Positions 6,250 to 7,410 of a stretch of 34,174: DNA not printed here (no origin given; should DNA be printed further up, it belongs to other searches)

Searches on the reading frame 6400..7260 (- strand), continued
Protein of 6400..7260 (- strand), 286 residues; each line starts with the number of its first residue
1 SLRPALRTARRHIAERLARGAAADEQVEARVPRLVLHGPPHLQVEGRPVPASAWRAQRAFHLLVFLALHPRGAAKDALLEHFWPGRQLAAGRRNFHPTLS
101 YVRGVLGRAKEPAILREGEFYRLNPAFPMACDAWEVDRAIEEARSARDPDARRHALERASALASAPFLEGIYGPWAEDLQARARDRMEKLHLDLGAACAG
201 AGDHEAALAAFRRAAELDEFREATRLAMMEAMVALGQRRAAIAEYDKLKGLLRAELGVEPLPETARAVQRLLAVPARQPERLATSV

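Call 68: search_protein_families(library=pfam, proteins=[P0128, P0139, P0145, P0152, P0134, P0153, P0147, P0172, P0165], max_evalue=0.00001)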
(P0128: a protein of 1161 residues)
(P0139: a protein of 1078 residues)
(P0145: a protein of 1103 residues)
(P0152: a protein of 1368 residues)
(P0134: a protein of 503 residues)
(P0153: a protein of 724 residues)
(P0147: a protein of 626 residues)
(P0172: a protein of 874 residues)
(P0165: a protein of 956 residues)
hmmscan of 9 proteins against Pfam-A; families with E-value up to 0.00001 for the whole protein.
P0128 (1161 aa): 11 families
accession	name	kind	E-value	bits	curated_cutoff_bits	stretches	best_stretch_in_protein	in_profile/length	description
PF03704.23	BTAD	-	6e-22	79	22.1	1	1017-1157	1-145/146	Bacterial transcriptional activator domain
PF13424.12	TPR_12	-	6.8e-20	71.5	30.1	2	538-595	12-73/77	Tetratricopeptide repeat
PF17874.7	TPR_MalT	-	2.2e-16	60.5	45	1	528-800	39-315/336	MalT-like TPR region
PF07719.23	TPR_2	-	2.7e-16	58.7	27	0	567-595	1-29/34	Tetratricopeptide repeat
PF00515.34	TPR_1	-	3.3e-11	42.9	27.8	0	567-595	1-29/34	Tetratricopeptide repeat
PF13181.12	TPR_8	-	7.3e-11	41.8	25.7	0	611-637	6-32/34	Tetratricopeptide repeat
PF13432.12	TPR_16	-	1.3e-07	32.4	32.7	1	538-594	6-58/65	Tetratricopeptide repeat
PF14559.12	TPR_19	-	3.5e-06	27.7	25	0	579-637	3-56/68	Tetratricopeptide repeat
PF13176.12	TPR_7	-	6.3e-06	26.3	27.9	0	609-642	2-35/36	Tetratricopeptide repeat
PF13401.12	AAA_22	-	8.6e-06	26.5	27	0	38-155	7-109/130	AAA domain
PF13431.12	TPR_17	-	1e-05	25.9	24.4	0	602-627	9-34/34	Tetratricopeptide repeat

P0139 (1078 aa): 6 families
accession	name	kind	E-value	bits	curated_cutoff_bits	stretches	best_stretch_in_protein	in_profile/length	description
PF03704.23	BTAD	-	4.8e-27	95.6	22.1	1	930-1069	2-146/146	Bacterial transcriptional activator domain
PF13424.12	TPR_12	-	5.1e-23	81.5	30.1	2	538-607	2-73/77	Tetratricopeptide repeat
PF13181.12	TPR_8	-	3.3e-13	49.1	25.7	0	986-1015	2-31/34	Tetratricopeptide repeat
PF00515.34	TPR_1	-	3.5e-13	49.2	27.8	0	619-649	1-31/34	Tetratricopeptide repeat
PF07719.23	TPR_2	-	7.8e-12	44.8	27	0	579-608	1-30/34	Tetratricopeptide repeat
PF17874.7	TPR_MalT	-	7e-09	35.8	45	1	546-689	8-155/336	MalT-like TPR region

P0145 (1103 aa): 3 families
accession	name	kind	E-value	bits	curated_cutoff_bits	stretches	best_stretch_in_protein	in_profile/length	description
PF03704.23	BTAD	-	8.6e-21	75.3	22.1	1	929-1071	1-144/146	Bacterial transcriptional activator domain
PF13424.12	TPR_12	-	3.4e-12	46.8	30.1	1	497-561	2-68/77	Tetratricopeptide repeat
PF07719.23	TPR_2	-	4.8e-09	36.1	27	0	498-528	1-31/34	Tetratricopeptide repeat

P0152 (1368 aa): 17 families
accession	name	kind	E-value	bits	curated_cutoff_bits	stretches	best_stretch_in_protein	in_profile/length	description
PF03704.23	BTAD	-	2.6e-37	128.8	22.1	2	1218-1361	1-144/146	Bacterial transcriptional activator domain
PF13424.12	TPR_12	-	2.6e-29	101.7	30.1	3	903-975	2-76/77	Tetratricopeptide repeat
PF07719.23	TPR_2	-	1.6e-19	68.7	27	0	866-894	3-31/34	Tetratricopeptide repeat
PF13374.12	TPR_10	-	5e-17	61.7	27.5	0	869-897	7-35/42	Tetratricopeptide repeat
PF13176.12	TPR_7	-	2.2e-15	55.8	27.9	0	867-900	2-35/36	Tetratricopeptide repeat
PF00515.34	TPR_1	-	1.9e-14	53.2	27.8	0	1281-1311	2-32/34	Tetratricopeptide repeat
PF17874.7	TPR_MalT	-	1.8e-13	50.9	45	2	794-964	11-181/336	MalT-like TPR region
PF00931.28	NB-ARC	-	8.4e-10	38.8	23.5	1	295-503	13-210/248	NB-ARC domain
PF13428.12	TPR_14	-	2e-09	37.6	23.5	0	1281-1321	2-42/44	Tetratricopeptide repeat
PF14559.12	TPR_19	-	4.5e-09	37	25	0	1291-1341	2-52/68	Tetratricopeptide repeat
PF13432.12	TPR_16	-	8e-09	36.2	32.7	0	954-1012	7-59/65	Tetratricopeptide repeat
PF13401.12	AAA_22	-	1e-07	32.8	27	1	299-400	4-109/130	AAA domain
PF13181.12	TPR_8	-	3.4e-07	30.3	25.7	0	866-896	3-33/34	Tetratricopeptide repeat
PF24885.1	TPR_NPHP3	-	6.8e-07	29.4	100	0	898-1016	93-215/239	Nephrocystin-3 TPR domain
PF25199.1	nSTAND_NTPase5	-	1e-06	29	34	1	287-414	28-135/145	Novel STAND NTPase 5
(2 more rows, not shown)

P0134 (503 aa): 1 family
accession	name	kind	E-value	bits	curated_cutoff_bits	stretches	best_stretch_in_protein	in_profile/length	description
PF03704.23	BTAD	-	1e-25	91.2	22.1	1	359-500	1-146/146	Bacterial transcriptional activator domain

P0153 (724 aa): 1 family
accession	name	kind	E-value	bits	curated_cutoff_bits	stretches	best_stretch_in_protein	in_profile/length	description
PF03704.23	BTAD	-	6.8e-25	88.6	22.1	1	579-720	1-143/146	Bacterial transcriptional activator domain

P0147 (626 aa): 7 families
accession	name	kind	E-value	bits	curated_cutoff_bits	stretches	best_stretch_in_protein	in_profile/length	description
PF13487.12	HD_5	-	1.5e-42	145.6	27.2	1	19-176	10-170/170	HD domain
PF03704.23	BTAD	-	1.1e-22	81.4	22.1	1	480-623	1-146/146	Bacterial transcriptional activator domain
PF01966.28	HD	-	4.1e-18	66.2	22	1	25-143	3-114/116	HD domain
PF13424.12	TPR_12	-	3.9e-09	37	30.1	1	255-319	8-75/77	Tetratricopeptide repeat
PF07719.23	TPR_2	-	2.7e-07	30.6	27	0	289-319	1-31/34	Tetratricopeptide repeat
PF13181.12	TPR_8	-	4.2e-07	30.1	25.7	0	289-319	1-31/34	Tetratricopeptide repeat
PF13428.12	TPR_14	-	7.4e-06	26.6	23.5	0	291-329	3-41/44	Tetratricopeptide repeat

P0172 (874 aa): 1 family
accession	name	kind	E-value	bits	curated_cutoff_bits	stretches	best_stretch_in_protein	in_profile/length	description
PF03704.23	BTAD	-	2.9e-16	60.6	22.1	1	727-862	1-143/146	Bacterial transcriptional activator domain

P0165 (956 aa): 3 families
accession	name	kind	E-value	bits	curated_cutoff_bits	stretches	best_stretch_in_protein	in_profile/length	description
PF03704.23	BTAD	-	1.9e-22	80.6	22.1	1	810-952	1-145/146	Bacterial transcriptional activator domain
PF13401.12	AAA_22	-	2e-06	28.6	27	1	38-130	5-101/130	AAA domain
PF07719.23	TPR_2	-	2.1e-06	27.8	27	0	869-899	1-31/34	Tetratricopeptide repeat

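Call 69: list_cluster_members(proteins=[P0128, P0139, P0145, P0152, P0134, P0153, P0147, P0172, P0165, P0148])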
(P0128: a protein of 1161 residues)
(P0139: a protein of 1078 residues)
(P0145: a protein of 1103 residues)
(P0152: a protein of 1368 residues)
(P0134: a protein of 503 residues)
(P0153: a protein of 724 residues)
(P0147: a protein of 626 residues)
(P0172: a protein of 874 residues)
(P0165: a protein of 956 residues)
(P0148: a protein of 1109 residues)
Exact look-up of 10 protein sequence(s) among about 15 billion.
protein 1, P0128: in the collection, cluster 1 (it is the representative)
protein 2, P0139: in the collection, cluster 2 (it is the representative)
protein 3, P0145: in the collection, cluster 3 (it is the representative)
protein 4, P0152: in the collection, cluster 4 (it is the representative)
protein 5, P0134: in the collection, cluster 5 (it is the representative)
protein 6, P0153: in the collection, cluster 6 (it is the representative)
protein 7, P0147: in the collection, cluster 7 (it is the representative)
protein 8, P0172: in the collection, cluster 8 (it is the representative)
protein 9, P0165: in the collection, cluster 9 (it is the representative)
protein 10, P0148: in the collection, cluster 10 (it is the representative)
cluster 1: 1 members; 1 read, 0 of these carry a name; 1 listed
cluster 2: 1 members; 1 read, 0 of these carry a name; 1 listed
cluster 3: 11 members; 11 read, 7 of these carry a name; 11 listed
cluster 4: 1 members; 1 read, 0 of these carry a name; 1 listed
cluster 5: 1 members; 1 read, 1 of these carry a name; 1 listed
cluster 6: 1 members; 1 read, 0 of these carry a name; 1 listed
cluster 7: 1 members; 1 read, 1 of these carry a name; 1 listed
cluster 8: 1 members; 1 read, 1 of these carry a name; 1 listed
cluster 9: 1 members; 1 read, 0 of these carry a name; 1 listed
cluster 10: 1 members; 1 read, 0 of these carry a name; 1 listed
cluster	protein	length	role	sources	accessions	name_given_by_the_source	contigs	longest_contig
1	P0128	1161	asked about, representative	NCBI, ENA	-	-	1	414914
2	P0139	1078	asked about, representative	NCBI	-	-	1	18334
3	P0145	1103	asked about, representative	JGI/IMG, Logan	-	LuxR family maltose regulon positive regulatory protein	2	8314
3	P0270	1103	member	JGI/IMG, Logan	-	LuxR family maltose regulon positive regulatory protein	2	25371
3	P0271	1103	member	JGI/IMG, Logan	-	LuxR family maltose regulon positive regulatory protein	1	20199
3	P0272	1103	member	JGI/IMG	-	LuxR family maltose regulon positive regulatory protein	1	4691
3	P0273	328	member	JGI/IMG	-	DNA-binding SARP family transcriptional activator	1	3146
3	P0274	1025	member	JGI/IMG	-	ATP/maltotriose-dependent transcriptional regulator MalT/DNA-binding SARP family ...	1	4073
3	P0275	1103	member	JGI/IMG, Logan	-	LuxR family maltose regulon positive regulatory protein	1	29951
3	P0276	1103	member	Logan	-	-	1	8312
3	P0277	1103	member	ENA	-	-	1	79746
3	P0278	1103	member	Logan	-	-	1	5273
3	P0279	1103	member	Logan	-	-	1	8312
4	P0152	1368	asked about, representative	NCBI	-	-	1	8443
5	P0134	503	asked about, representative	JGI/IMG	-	DNA-binding SARP family transcriptional activator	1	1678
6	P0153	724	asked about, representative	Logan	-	-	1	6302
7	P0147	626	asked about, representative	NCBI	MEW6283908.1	MAG: HD domain-containing phosphohydrolase, partial [Candidatus Eremiobacterota bacterium]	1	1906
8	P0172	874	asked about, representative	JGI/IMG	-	DNA-binding SARP family transcriptional activator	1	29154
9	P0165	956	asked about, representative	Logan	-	-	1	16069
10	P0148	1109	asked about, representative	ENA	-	-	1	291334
